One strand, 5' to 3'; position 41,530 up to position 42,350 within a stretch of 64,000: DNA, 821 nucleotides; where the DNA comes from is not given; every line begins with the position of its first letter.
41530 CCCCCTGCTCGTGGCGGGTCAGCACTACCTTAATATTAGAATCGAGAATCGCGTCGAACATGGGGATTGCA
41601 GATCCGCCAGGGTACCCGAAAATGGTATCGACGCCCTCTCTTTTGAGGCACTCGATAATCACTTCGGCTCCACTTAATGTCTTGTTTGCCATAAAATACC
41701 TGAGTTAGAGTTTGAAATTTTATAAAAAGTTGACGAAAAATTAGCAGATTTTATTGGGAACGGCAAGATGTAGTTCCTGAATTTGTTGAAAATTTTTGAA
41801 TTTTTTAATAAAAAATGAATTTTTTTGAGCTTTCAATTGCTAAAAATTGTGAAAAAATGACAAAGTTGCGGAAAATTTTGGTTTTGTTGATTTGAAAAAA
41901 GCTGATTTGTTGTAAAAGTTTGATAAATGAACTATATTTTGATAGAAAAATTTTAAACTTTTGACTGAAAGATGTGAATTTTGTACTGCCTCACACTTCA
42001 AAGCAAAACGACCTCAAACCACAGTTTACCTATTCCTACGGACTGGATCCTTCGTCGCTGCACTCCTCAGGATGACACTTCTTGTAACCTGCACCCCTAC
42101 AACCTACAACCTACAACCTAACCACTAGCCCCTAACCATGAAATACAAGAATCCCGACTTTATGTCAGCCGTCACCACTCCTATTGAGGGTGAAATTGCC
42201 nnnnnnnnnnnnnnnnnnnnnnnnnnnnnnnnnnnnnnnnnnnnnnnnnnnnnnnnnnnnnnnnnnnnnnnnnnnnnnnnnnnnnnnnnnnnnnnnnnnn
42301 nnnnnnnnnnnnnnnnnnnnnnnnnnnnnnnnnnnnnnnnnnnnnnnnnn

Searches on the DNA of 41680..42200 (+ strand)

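Call 62: search_rna_families(source=window, start=41680, end=42200, threshold=evalue, max_evalue=10)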
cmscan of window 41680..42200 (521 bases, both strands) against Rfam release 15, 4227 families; matches with E-value up to 10: 1.
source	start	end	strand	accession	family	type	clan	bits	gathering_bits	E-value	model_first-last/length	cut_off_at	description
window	41791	41814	+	RF00015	U4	Gene; snRNA; splicing;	CL00007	10.6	46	7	115-138/138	no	U4 spliceosomal RNA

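Call 74: search_dna_similar(query=window:41989-42137:+, collection=plasmids, mode=distant, max_evalue=0.01, max_rows=10)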
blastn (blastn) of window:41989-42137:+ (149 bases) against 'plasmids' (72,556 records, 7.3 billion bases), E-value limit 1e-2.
No match.

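Call 75: search_dna_similar(query=window:41989-42137:+, collection=phages, mode=distant, max_evalue=0.01, max_rows=10)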
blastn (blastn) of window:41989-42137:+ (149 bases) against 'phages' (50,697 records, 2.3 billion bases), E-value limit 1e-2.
No match.
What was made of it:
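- Tried and rejected: Plasmid or phage origin: no blastn match (calls 74, 75).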
